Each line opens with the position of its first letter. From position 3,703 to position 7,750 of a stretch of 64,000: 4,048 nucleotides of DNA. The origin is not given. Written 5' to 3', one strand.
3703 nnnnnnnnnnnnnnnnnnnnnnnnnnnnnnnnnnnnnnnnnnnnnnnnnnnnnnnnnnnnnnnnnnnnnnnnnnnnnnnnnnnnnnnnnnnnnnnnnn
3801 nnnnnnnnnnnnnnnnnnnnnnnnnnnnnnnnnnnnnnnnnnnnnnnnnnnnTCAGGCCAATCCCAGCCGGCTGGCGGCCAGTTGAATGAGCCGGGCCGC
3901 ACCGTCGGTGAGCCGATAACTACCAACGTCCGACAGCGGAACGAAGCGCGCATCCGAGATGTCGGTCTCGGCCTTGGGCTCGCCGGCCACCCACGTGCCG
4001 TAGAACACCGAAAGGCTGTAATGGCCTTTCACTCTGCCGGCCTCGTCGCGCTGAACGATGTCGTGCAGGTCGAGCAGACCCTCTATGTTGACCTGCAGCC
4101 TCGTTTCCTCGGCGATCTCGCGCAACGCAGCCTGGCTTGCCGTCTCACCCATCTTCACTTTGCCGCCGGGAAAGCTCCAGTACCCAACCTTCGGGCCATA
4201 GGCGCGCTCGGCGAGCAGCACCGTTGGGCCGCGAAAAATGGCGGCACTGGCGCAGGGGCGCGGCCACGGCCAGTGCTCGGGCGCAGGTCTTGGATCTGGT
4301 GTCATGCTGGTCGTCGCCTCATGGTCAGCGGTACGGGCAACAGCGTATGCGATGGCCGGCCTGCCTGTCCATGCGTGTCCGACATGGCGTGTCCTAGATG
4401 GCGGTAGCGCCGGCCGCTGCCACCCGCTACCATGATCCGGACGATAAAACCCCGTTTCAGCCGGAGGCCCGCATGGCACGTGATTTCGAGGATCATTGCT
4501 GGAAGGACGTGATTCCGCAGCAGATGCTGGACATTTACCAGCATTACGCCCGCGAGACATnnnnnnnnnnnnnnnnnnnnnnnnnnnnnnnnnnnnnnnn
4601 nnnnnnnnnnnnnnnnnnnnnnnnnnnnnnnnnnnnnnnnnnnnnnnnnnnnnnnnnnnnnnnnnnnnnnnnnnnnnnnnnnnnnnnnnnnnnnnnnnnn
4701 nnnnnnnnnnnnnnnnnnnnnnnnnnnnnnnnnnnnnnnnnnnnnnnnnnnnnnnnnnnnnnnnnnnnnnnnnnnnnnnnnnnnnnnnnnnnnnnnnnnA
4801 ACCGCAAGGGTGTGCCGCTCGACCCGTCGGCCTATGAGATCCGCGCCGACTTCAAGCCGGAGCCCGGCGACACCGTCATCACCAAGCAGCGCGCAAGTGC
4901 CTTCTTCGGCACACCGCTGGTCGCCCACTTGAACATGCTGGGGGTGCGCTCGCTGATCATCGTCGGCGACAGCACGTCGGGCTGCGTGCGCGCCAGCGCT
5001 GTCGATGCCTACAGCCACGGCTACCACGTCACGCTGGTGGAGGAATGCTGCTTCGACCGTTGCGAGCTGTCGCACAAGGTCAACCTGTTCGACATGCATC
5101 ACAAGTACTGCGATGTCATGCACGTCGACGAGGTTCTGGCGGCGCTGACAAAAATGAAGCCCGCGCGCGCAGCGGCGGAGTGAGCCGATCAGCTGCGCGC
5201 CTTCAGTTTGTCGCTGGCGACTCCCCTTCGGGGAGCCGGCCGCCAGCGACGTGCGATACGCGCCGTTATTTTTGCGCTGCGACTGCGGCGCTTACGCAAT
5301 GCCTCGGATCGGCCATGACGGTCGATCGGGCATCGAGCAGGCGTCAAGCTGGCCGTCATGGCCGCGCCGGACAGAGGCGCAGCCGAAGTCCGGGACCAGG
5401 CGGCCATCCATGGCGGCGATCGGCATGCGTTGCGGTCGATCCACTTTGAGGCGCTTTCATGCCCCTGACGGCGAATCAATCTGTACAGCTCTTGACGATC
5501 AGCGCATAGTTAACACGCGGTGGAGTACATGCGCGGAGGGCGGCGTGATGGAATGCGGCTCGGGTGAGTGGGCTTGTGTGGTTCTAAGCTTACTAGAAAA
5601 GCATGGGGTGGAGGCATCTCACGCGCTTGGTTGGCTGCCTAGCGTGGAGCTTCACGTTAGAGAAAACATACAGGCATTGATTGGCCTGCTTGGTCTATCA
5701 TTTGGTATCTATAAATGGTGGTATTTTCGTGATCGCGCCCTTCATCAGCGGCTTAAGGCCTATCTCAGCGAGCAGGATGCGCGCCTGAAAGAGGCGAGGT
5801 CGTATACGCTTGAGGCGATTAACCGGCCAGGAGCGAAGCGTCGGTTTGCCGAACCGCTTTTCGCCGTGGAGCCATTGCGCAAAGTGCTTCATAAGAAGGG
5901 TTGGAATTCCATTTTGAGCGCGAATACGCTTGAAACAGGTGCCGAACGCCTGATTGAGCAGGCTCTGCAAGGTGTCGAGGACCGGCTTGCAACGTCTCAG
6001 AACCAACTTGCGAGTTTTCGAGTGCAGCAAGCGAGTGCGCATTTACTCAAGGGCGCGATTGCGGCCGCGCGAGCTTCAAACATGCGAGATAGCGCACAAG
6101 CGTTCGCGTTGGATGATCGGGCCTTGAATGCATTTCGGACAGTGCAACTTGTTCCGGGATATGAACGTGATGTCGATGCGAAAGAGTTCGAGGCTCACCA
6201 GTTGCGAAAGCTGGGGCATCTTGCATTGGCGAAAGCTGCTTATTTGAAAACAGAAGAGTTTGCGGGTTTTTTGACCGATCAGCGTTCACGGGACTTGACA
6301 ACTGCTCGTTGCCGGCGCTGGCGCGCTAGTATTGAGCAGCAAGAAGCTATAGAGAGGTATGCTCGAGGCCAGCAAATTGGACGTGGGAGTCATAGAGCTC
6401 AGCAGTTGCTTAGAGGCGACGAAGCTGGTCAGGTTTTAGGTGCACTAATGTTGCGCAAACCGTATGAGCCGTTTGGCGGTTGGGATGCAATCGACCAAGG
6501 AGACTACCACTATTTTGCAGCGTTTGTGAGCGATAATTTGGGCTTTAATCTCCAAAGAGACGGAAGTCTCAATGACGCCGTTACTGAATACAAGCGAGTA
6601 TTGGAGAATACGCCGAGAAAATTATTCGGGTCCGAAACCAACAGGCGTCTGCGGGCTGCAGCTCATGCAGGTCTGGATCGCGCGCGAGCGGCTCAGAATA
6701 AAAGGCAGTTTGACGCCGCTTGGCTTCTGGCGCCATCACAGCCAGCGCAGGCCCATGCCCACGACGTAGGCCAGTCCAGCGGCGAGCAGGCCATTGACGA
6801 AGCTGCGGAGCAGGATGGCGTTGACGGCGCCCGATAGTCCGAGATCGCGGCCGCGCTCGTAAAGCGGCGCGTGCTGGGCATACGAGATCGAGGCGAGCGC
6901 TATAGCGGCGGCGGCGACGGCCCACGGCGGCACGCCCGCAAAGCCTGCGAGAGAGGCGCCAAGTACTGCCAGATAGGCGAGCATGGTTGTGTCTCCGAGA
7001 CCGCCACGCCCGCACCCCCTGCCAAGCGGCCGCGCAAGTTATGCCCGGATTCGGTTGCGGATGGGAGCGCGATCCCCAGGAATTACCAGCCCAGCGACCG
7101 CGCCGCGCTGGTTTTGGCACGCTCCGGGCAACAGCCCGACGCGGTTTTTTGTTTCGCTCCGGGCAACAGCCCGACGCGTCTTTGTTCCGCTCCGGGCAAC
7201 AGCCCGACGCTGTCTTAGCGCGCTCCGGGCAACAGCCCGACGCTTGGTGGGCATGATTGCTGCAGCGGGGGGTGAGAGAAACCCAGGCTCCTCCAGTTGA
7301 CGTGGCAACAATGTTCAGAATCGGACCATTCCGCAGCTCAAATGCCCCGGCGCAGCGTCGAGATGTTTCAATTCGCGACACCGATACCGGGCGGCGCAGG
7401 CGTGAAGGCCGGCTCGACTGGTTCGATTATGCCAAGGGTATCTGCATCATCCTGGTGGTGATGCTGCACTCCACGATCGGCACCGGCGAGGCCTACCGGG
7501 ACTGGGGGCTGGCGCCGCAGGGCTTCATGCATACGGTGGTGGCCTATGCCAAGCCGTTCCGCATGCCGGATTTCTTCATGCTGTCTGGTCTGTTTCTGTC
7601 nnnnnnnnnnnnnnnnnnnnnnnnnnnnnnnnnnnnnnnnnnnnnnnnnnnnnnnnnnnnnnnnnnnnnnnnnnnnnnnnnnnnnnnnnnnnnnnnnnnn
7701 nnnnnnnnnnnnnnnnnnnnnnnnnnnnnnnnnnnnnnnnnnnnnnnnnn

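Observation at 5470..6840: Single-gene low-GC insertion encoding a membrane-anchored helical protein of no recognisable family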

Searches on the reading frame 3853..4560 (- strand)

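Call 4: search_protein_families(library=pfam, proteins=[window:3853-4560:-], max_evalue=1)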
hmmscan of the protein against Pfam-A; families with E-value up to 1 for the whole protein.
window:3853-4560:- (235 aa): 2 families
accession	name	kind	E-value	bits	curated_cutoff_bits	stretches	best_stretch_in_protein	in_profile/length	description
PF00293.34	NUDIX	-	2.7e-19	70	21.1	1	101-225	3-131/134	NUDIX domain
PF14815.12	NUDIX_4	-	0.0011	19.2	35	1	125-158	24-54/113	NUDIX domain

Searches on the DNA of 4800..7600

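Call 51: search_rna_families(source=window, start=4800, end=7600, threshold=evalue, max_evalue=1)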
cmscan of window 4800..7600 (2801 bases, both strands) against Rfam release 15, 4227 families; matches with E-value up to 1: 1.
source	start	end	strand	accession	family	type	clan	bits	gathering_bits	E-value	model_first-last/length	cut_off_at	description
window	5351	5418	+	RF00970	mir-648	Gene; miRNA;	-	21.9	84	0.27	1-84/84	no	mir-648 microRNA precursor family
